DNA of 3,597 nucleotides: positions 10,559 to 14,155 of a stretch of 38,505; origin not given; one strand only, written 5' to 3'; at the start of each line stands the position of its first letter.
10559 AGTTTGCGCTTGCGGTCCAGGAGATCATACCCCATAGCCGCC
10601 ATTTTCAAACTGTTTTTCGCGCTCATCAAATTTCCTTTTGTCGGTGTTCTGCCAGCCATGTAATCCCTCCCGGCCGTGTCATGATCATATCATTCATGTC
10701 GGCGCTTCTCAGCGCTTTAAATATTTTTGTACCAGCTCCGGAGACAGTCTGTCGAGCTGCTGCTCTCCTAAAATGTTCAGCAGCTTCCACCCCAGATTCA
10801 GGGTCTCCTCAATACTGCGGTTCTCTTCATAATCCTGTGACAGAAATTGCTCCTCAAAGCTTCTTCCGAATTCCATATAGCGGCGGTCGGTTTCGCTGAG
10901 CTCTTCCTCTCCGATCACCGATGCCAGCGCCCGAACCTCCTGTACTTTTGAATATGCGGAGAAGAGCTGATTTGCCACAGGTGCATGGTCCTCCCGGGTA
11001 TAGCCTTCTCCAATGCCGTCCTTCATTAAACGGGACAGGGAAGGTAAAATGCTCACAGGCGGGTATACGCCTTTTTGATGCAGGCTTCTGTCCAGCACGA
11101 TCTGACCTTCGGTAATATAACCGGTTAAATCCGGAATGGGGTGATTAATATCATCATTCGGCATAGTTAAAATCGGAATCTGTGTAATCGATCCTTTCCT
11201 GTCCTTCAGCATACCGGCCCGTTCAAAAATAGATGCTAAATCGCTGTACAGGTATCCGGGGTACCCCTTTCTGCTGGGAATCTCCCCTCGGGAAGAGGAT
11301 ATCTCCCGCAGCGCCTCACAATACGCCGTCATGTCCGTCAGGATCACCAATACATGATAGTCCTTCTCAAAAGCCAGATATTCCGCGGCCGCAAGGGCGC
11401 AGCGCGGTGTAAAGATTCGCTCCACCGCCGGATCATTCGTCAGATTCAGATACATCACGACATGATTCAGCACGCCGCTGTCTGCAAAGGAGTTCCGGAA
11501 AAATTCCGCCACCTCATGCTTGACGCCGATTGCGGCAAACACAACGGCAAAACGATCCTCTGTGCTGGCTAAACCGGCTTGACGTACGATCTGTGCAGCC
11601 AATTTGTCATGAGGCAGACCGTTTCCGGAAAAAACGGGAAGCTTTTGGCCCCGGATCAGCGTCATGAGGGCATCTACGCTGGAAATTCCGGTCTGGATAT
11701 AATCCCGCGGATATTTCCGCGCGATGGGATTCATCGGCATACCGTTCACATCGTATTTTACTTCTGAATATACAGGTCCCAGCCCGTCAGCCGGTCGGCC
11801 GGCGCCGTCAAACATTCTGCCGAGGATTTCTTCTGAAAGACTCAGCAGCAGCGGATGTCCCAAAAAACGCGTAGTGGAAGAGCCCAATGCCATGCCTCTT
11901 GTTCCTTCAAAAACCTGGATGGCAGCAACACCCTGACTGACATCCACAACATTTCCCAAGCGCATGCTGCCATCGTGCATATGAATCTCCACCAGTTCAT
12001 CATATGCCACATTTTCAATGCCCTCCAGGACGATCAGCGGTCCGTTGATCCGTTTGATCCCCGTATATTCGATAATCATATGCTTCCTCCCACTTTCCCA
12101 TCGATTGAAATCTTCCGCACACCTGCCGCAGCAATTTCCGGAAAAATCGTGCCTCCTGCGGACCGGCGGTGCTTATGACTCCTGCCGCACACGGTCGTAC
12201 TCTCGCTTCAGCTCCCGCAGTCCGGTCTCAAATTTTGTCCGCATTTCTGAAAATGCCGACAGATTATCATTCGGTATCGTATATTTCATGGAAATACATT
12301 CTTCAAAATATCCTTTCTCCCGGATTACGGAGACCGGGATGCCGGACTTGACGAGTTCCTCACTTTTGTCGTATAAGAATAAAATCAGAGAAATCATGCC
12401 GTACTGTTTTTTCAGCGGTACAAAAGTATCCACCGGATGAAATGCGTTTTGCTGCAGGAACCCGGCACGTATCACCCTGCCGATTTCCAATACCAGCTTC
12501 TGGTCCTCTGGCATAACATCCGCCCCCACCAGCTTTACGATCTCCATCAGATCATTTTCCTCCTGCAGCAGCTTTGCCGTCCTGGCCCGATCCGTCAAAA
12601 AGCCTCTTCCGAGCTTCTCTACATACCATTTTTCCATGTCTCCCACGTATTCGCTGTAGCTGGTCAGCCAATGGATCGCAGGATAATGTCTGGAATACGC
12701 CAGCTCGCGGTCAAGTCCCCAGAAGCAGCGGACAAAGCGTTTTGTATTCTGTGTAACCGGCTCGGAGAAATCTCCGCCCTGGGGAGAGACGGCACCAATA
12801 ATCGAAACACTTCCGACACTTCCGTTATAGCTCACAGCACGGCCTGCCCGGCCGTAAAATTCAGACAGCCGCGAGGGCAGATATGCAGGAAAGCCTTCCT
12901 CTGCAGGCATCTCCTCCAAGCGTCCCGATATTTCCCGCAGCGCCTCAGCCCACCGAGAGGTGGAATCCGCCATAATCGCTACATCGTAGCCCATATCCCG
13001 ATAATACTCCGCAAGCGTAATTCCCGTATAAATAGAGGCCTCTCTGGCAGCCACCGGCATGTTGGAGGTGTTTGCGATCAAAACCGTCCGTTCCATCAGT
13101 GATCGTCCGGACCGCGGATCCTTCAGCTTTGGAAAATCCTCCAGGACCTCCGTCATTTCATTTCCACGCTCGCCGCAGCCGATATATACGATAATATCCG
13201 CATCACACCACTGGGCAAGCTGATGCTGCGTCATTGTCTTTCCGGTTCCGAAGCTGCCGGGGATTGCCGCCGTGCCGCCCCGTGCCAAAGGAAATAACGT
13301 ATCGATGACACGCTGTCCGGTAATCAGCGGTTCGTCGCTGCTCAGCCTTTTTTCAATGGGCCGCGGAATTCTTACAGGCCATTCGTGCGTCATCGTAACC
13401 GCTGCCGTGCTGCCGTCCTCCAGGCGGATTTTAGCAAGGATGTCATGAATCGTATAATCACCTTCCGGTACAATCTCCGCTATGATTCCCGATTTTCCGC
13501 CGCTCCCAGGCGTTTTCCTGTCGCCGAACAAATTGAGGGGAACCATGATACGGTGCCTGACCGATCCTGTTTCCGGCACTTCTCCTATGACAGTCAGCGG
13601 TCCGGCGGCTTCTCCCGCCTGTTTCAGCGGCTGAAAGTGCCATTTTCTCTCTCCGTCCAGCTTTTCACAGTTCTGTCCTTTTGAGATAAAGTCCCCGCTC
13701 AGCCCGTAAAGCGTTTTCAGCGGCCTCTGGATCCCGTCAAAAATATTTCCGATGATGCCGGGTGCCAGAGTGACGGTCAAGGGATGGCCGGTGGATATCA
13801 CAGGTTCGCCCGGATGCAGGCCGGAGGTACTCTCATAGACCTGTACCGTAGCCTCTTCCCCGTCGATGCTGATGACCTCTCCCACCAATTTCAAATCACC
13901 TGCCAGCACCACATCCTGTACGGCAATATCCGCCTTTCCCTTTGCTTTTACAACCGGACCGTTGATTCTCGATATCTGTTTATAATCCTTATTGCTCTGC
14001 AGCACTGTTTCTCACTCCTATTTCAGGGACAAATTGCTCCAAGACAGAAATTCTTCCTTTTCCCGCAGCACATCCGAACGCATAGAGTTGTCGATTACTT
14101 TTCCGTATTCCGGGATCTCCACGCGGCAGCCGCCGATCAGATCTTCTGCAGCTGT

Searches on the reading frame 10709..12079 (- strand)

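Call 11: search_protein_families(library=pfam, proteins=[window:10709-12079:-], max_evalue=0.0001)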
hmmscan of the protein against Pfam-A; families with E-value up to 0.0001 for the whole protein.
window:10709-12079:- (456 aa): 3 families
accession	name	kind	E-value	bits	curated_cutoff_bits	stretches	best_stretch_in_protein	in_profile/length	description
PF00006.31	ATP-synt_ab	-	5.3e-76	255.4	29.5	1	131-349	1-213/213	ATP synthase alpha/beta family, nucleotide-binding domain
PF22919.1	ATP-synt_VA_C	-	1.5e-32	112.1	24.7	1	354-453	1-100/101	C-terminal domain of V and A type ATP synthase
PF02874.29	ATP-synt_ab_N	-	7.3e-09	36.5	20.9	1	8-67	1-63/69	ATP synthase alpha/beta family, beta-barrel domain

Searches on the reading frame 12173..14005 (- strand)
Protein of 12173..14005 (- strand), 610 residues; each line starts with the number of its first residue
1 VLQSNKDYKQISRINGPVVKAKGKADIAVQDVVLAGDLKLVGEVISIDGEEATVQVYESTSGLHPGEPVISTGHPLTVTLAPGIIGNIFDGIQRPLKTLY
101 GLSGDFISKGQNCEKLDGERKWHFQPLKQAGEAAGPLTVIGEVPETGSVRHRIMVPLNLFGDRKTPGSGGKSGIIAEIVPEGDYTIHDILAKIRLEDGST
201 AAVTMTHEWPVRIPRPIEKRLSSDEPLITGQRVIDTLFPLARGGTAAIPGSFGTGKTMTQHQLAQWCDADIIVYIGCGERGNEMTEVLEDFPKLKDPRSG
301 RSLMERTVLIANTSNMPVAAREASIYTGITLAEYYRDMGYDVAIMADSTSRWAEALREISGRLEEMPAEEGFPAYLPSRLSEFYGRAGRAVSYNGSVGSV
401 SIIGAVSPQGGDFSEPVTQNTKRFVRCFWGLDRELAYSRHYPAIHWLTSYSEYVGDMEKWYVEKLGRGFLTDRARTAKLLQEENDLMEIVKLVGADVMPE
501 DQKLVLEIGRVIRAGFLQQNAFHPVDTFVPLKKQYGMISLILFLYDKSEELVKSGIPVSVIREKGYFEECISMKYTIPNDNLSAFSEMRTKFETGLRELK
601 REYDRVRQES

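Call 11: search_protein_families(library=pfam, proteins=[window:12173-14005:-], max_evalue=0.0001)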
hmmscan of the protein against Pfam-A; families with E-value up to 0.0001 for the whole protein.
window:12173-14005:- (610 aa): 4 families
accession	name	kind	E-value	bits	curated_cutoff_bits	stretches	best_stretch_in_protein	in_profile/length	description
PF00006.31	ATP-synt_ab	-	1.8e-73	247.2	29.5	1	230-451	1-213/213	ATP synthase alpha/beta family, nucleotide-binding domain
PF22919.1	ATP-synt_VA_C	-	5.8e-22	78.1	24.7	1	459-555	2-95/101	C-terminal domain of V and A type ATP synthase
PF16886.11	ATP-synt_ab_Xtn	-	1.2e-21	76.6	25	1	114-212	2-88/88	ATPsynthase alpha/beta subunit barrel-sandwich domain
PF02874.29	ATP-synt_ab_N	-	3.5e-12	47.1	20.9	1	11-73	1-69/69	ATP synthase alpha/beta family, beta-barrel domain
